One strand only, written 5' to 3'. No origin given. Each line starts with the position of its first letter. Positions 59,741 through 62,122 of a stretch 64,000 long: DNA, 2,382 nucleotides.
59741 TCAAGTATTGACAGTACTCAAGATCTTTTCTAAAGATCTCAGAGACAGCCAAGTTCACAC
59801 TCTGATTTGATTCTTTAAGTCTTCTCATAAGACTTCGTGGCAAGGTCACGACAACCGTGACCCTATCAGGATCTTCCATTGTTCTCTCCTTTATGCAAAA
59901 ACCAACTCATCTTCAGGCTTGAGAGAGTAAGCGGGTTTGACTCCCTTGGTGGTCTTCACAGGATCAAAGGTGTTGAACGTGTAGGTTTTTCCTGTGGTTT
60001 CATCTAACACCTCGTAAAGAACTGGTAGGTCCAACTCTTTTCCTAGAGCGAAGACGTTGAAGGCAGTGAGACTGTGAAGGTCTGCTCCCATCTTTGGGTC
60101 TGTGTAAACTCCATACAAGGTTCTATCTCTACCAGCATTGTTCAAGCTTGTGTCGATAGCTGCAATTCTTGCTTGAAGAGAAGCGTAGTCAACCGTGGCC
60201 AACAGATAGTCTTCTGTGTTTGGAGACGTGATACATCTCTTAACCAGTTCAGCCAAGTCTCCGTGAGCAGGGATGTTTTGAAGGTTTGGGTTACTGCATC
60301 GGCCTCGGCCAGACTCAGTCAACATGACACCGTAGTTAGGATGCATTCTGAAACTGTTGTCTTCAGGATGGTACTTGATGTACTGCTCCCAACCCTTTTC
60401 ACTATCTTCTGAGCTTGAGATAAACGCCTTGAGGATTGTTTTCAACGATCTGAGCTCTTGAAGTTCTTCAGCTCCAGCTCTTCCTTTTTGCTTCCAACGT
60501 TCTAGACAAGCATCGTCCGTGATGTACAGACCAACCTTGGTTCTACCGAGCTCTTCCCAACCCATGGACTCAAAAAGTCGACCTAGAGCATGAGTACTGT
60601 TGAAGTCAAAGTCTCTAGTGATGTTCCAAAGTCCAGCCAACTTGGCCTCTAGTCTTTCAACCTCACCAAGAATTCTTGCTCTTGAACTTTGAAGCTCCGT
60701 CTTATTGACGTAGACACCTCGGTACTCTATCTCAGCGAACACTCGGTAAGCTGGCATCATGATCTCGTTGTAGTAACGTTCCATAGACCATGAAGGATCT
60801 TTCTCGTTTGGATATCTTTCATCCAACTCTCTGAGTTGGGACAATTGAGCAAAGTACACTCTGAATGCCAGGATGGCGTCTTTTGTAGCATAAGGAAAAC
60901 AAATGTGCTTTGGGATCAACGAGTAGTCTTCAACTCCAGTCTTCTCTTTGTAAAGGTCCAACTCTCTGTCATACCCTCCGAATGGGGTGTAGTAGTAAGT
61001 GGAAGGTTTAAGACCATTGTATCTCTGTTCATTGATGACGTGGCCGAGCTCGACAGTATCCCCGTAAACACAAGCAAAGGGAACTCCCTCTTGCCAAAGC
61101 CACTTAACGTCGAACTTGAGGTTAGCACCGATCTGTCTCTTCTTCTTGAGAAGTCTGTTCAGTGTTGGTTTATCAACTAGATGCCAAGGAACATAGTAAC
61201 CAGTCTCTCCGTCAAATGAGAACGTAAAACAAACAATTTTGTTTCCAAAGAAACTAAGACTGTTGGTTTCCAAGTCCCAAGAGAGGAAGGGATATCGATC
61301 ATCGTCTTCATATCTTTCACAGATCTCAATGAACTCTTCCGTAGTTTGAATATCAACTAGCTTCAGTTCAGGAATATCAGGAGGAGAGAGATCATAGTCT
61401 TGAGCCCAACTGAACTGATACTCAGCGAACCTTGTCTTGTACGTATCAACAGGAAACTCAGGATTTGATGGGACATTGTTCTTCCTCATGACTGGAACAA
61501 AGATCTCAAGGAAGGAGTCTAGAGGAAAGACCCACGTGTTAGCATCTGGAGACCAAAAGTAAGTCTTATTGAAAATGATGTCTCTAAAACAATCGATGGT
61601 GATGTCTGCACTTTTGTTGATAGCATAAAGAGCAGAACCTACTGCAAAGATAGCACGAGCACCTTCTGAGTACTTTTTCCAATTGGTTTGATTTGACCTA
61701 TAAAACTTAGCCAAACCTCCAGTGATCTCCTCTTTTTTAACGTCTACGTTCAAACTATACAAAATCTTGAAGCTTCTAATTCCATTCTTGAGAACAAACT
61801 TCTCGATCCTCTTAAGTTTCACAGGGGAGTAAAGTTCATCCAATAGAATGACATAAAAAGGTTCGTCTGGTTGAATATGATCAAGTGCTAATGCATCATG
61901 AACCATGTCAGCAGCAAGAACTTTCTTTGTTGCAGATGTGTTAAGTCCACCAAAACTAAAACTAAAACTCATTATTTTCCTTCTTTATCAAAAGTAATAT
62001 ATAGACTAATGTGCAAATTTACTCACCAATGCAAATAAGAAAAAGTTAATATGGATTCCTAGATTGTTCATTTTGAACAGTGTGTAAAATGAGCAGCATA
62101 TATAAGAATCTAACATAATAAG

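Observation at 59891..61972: Family A DNA polymerase gene terminates after motif A - split polymerase or pseudogene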

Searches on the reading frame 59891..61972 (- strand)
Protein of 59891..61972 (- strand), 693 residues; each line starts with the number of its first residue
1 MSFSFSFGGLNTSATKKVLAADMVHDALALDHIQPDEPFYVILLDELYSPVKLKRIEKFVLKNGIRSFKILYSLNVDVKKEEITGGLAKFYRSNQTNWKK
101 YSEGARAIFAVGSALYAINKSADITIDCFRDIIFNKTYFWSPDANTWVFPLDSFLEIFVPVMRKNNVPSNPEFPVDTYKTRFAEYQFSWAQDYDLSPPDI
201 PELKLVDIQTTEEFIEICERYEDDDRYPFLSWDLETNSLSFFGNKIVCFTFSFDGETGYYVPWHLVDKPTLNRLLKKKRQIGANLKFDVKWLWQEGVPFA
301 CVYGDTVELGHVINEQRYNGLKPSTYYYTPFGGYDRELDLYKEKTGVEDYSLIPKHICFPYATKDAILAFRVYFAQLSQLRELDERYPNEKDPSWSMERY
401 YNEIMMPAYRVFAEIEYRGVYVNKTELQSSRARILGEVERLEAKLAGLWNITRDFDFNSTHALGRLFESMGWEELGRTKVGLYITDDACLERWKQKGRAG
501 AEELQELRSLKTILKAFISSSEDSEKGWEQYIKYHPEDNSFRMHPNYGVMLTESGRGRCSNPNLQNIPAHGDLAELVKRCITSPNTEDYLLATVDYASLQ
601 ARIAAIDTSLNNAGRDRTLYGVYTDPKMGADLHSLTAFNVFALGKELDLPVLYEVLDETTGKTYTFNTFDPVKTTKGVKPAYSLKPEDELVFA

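Call 4: search_protein_families(library=pfam, proteins=[window:59891-61972:-], max_evalue=1)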
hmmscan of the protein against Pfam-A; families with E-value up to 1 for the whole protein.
window:59891-61972:- (693 aa): 2 families
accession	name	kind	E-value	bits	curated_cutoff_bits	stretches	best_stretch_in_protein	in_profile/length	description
PF00476.26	DNA_pol_A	-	1.8e-19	70.4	34.3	1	426-643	3-197/381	DNA polymerase family A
PF01612.26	DNA_pol_A_exo1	-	1.9e-06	28.3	23.6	1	208-373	4-165/173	3'-5' exonuclease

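Call 7: search_dna_similar(query=window:59891-61972:-, collection=phages, mode=protein, max_rows=30)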
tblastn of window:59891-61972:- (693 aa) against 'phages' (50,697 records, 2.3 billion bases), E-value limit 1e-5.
Records with a match: 1512; places in all: 1513; records where one place covers at least 80% of the query: 0.
Best place of each record, by identity: <60% 1512.
By first word of the organism name: Vibrio 463; Salmonella 277; Escherichia 184; Klebsiella 108; Bacillus 75; Gordonia 61; Clostridium 46; Bacteriophage 30; Pseudomonas 27; Erwinia 19; and 51 more.
By host as written in the record: - 463; Escherichia coli 64; Klebsiella pneumoniae 38; Salmonella enterica subsp. enterica serovar Enteritidis PT1 37; Vibrio harveyi BAA-1116 36; Gordonia rubripertincta NRRL B-16540 31; Clostridium sporogenes ATCC-15579 30; Salmonella sp. 26; and 305 more.
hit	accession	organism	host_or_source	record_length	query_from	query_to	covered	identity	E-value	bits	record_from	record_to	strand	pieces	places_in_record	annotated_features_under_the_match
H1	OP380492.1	Bacillus phage Nachito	Bacillus sp. ET1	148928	199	667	68%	25.8%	1e-17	94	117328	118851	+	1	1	DNA polymerase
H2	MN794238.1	Vibrio phage VH2_2019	Vibrio natiegens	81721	198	655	66%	25.6%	2e-18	97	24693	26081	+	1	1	hypothetical protein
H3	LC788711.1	Escherichia coli phage NG_S8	Sewage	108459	230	681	65%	25.6%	3e-12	77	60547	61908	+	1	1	hypothetical protein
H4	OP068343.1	Microbacterium phage Cece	Microbacterium radiodurans NRRL B-24799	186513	153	641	71%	23.5%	1e-8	65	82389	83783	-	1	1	99: DNA polymerase I | 100: hypothetical protein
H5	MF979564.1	Pectobacterium phage DU_PP_V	Pectobacterium sp.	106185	208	643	63%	26.4%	3e-16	89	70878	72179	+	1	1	DNA polymerase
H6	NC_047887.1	Pectobacterium phage DU_PP_V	Pectobacterium sp.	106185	208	643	63%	26.4%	3e-16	89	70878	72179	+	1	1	DNA polymerase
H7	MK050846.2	Salmonella phage Seafire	Salmonella enterica subsp. enterica ...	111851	230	681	65%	25.3%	4e-13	79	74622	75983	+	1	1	DNA polymerase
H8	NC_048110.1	Salmonella phage Seafire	Salmonella enterica subsp. enterica ...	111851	230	681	65%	25.3%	4e-13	79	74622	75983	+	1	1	DNA polymerase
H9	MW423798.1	Salmonella phage vB STyj5-1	Salmonella enterica subsp. enterica ...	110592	230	681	65%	25.3%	8e-13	78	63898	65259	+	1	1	none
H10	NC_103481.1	Salmonella phage vB STyj5-1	Salmonella enterica subsp. enterica ...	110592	230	681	65%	25.3%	8e-13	78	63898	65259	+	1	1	none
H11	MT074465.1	Salmonella phage oselot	Salmonella enterica subsp. enterica ...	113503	230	681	65%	25.3%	9e-13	78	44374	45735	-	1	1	DNA polymerase I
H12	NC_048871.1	Salmonella phage oselot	Salmonella enterica subsp. enterica ...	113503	230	681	65%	25.3%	9e-13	78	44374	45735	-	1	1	DNA polymerase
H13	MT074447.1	Salmonella phage phagemcphageface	Salmonella enterica subsp. enterica ...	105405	230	681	65%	25.3%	9e-13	78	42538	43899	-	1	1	DNA polymerase I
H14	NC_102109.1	Salmonella phage phagemcphageface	Salmonella enterica subsp. enterica ...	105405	230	681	65%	25.3%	9e-13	78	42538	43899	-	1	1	DNA polymerase I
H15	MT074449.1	Salmonella phage bombadil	Salmonella enterica subsp. enterica ...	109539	230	681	65%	25.3%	9e-13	78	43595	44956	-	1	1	DNA polymerase I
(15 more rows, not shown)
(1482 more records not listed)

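Call 11: find_homologous_proteins(query=window:59891-61972:-, max_evalue=0.001)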
Query window:59891-61972:- (693 aa): 46 proteins with E <= 0.001 among 8000 candidates.
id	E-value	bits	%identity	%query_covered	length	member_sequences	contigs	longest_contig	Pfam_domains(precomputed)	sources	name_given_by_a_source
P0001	0.0e+0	1620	100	100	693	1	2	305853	PF01612.27,PF00476.27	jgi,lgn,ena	-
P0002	0.0e+0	1203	72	100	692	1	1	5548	PF01612.27,PF00476.27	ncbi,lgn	-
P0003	2.0e-286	970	59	99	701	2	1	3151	PF01612.27,PF00476.27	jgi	-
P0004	1.5e-256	871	55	99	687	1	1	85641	PF01612.27,PF00476.27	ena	-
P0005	9.6e-253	859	54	99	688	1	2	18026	PF01612.27,PF00476.27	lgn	-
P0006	3.0e-245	834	53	99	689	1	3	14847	PF01612.27,PF00476.27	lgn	-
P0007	6.3e-244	830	54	99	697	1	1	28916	PF01612.27,PF00476.27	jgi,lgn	jgi:DNA polymerase I-like protein with 3'-5' exonuclease and polymerase domains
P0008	6.6e-244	829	53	99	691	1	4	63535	PF01612.27,PF00476.27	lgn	-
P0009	1.3e-242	825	53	99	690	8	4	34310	PF01612.27,PF00476.27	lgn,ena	-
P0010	1.8e-242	825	53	99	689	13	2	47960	PF01612.27,PF00476.27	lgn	-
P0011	4.0e-241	820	52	99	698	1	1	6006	PF01612.27,PF00476.27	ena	-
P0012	6.5e-240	816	52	99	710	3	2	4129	PF01612.27,PF00476.27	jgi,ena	-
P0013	3.4e-239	814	52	99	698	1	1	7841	PF01612.27,PF00476.27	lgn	-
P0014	1.7e-237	808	52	99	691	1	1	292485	PF01612.27,PF00476.27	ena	-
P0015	7.3e-236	803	52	99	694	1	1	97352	PF01612.27,PF00476.27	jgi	jgi:DNA polymerase I-like protein with 3'-5' exonuclease and polymerase domains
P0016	1.0e-233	796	52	99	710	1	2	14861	PF01612.27,PF00476.27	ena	-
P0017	1.2e-212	726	49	99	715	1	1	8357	PF01612.27,PF00476.27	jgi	jgi:DNA polymerase I-like protein with 3'-5' exonuclease and polymerase domains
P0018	1.3e-212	726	49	99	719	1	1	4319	PF01612.27,PF00476.27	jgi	jgi:DNA polymerase I-like protein with 3'-5' exonuclease and polymerase domains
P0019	1.7e-180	620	56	71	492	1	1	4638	PF01612.27,PF00476.27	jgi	jgi:DNA polymerase I-like protein with 3'-5' exonuclease and polymerase domains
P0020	3.2e-174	599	55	71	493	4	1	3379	PF01612.27,PF00476.27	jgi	-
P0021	1.4e-170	587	41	99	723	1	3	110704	PF01612.27,PF00476.27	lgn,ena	-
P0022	1.0e-155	538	41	96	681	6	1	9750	PF01612.27,PF00476.27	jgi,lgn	jgi:DNA polymerase I-like protein with 3'-5' exonuclease and polymerase domains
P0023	4.0e-147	510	40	99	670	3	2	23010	PF01612.27,PF00476.27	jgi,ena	jgi:DNA polymerase I-like protein with 3'-5' exonuclease and polymerase domains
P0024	4.8e-142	493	40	93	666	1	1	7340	PF01612.27,PF00476.27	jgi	-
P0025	5.0e-137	476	39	100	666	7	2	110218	PF01612.27,PF00476.27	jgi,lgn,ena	jgi:DNA polymerase I-like protein with 3'-5' exonuclease and polymerase domains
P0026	4.3e-134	466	38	100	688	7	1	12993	PF01612.27,PF00476.27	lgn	-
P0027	1.8e-132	461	37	95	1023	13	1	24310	PF01612.27,PF00476.27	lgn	-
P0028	5.3e-122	427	37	99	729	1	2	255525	PF01612.27,PF00476.27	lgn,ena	-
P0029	1.9e-121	425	37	99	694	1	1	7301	PF01612.27,PF00476.27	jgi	jgi:DNA polymerase I-like protein with 3'-5' exonuclease and polymerase domains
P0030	8.8e-120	419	36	96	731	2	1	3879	PF01612.27,PF00476.27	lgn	-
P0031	8.4e-119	416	37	85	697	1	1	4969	PF01612.27,PF00476.27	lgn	-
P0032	9.1e-115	403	36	92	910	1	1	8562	PF01612.27,PF00476.27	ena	-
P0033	1.3e-111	392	34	86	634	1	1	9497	PF01612.27,PF00476.27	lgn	-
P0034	2.1e-110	388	35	93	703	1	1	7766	PF01612.27,PF00476.27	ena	-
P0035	2.1e-104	368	32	99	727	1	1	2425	PF01612.27,PF00476.27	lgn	-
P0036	6.9e-103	363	37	87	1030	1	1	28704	PF01612.27,PF00476.27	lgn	-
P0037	7.1e-99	350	33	86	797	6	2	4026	PF01612.27,PF00476.27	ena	-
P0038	5.1e-92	327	32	86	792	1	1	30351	PF00476.27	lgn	-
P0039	7.3e-79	284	33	88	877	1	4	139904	PF01612.27,PF00476.27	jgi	-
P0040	7.7e-63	231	30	77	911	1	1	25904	PF01612.27,PF00476.27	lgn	-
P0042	1.2e-14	72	24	62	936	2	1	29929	PF01612.27,PF01367.26,PF02739.23,PF22619.3,PF00476.27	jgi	-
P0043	3.8e-8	50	23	63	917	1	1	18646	PF01612.27,PF01367.26,PF02739.23,PF22619.3,PF00476.27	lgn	-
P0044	3.8e-8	50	26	61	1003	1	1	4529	PF01612.27,PF01367.26,PF02739.23,PF22619.3,PF00476.27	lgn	-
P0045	1.0e-4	39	23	60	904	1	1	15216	PF01612.27,PF01367.26,PF02739.23,PF22619.3,PF00476.27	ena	-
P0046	1.0e-4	39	23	60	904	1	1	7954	PF01612.27,PF01367.26,PF02739.23,PF22619.3,PF00476.27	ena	-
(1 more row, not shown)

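Call 12: find_encoding_contigs(protein=window:59891-61972:-, flank=10000, max_places=6)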
Protein window:59891-61972:- (693 aa): 3 contigs read that carry it; 2 places shown.
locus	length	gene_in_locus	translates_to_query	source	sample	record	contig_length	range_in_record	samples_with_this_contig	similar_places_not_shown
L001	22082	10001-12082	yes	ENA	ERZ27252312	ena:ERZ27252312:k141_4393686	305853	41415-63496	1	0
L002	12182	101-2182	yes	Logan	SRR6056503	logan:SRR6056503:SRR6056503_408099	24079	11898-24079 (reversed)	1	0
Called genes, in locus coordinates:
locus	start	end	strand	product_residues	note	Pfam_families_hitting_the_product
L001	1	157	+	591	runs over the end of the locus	-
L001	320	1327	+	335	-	PF04055:Radical_SAM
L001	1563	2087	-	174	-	-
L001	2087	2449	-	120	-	-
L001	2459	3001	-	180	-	-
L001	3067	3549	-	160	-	-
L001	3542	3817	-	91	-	PF14216:DUF4326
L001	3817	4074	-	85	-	-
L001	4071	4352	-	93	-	-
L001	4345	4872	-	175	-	-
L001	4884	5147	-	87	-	-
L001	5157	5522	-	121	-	-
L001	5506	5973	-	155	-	PF01052:FliMN_C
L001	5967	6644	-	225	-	PF02154:FliM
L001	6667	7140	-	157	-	PF00293:NUDIX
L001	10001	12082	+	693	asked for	PF01612:DNA_pol_A_exo1 (weak), PF00476:DNA_pol_A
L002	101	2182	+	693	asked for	PF01612:DNA_pol_A_exo1 (weak), PF00476:DNA_pol_A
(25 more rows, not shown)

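Call 14: search_protein_families(library=pfam, proteins=[P0027, P0036, P0032, P0039, P0040, P0037, P0038, P0028, P0021, P0014], max_evalue=0.01)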
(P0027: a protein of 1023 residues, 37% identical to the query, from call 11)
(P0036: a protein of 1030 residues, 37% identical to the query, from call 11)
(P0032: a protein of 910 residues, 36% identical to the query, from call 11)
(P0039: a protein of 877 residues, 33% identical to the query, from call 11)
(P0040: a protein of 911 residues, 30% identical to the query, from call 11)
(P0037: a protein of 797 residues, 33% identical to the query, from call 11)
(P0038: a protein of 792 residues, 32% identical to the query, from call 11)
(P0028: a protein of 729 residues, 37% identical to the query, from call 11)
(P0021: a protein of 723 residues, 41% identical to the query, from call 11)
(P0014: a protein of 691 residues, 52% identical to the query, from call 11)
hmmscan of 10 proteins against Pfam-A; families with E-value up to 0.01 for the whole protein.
P0027 (1023 aa): 2 families
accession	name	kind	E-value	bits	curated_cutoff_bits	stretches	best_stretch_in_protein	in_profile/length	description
PF00476.26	DNA_pol_A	-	5.5e-29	101.7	34.3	2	432-649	3-191/381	DNA polymerase family A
PF01612.26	DNA_pol_A_exo1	-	1.1e-11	45.3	23.6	1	220-387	16-172/173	3'-5' exonuclease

P0036 (1030 aa): 4 families
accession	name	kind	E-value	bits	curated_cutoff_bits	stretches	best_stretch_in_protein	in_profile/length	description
PF00476.26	DNA_pol_A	-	6.9e-50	170.5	34.3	2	403-611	3-197/381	DNA polymerase family A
PF01612.26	DNA_pol_A_exo1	-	4.7e-08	33.5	23.6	1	189-360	8-173/173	3'-5' exonuclease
PF14890.11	Intein_splicing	-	3.2e-05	24.2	35.8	1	685-763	10-90/155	Intein splicing domain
PF14562.12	Endonuc_BglI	-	0.0062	16.3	25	0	409-460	33-83/286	Restriction endonuclease BglI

P0032 (910 aa): 2 families
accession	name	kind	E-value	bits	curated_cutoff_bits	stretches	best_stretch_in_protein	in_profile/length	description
PF00476.26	DNA_pol_A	-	4.9e-19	68.9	34.3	1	454-694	23-228/381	DNA polymerase family A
PF01612.26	DNA_pol_A_exo1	-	6.7e-15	55.8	23.6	1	199-369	4-173/173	3'-5' exonuclease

P0039 (877 aa): 2 families
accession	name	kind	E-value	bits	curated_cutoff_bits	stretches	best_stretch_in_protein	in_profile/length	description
PF00476.26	DNA_pol_A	-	1.2e-47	163.1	34.3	2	396-675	3-248/381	DNA polymerase family A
PF01612.26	DNA_pol_A_exo1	-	8.1e-07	29.4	23.6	1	187-347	20-172/173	3'-5' exonuclease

P0040 (911 aa): 2 families
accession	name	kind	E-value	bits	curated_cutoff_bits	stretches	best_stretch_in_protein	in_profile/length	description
PF00476.26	DNA_pol_A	-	2.3e-48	165.5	34.3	2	481-722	31-247/381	DNA polymerase family A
PF01612.26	DNA_pol_A_exo1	-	4.7e-12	46.5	23.6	1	214-376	11-172/173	3'-5' exonuclease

P0037 (797 aa): 2 families
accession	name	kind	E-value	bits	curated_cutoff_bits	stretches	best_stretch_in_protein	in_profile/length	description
PF00476.26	DNA_pol_A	-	7.7e-11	42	34.3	2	609-655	103-149/381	DNA polymerase family A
PF01612.26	DNA_pol_A_exo1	-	2.2e-08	34.5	23.6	1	215-403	3-172/173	3'-5' exonuclease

P0038 (792 aa): 2 families
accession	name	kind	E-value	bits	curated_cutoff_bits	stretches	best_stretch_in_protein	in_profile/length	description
PF00476.26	DNA_pol_A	-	4.4e-13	49.4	34.3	2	609-662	103-156/381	DNA polymerase family A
PF01612.26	DNA_pol_A_exo1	-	0.00012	22.4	23.6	1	217-403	5-172/173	3'-5' exonuclease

P0028 (729 aa): 2 families
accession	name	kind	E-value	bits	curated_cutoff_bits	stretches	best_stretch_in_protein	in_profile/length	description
PF00476.26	DNA_pol_A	-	1.3e-26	93.9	34.3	1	479-682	9-196/381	DNA polymerase family A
PF01612.26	DNA_pol_A_exo1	-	9.5e-14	52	23.6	1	229-392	6-167/173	3'-5' exonuclease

P0021 (723 aa): 2 families
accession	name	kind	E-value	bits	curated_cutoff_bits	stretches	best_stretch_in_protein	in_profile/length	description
PF00476.26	DNA_pol_A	-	7.9e-17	61.7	34.3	1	460-676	4-197/381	DNA polymerase family A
PF01612.26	DNA_pol_A_exo1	-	2.5e-12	47.4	23.6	1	240-413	1-172/173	3'-5' exonuclease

P0014 (691 aa): 2 families
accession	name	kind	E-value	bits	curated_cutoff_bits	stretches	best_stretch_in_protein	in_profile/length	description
PF00476.26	DNA_pol_A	-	1.8e-22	80.3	34.3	1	425-641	2-195/381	DNA polymerase family A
PF01612.26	DNA_pol_A_exo1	-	3.3e-10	40.5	23.6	1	208-380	2-172/173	3'-5' exonuclease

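Call 21: find_related_loci(query=window:59891-61972:-, collection=viral_contigs, flank=10000)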
Query window:59891-61972:- (693 aa) in viral_contigs; peptide patterns used: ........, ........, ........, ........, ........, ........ (x = any residue, [..] = any of these).
6 stretches matched a pattern; 1 encode a relative of the query (tblastn E <= 1e-3); 1 distinct loci.
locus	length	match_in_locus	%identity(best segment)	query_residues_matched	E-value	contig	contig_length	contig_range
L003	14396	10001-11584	29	197-646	1e-7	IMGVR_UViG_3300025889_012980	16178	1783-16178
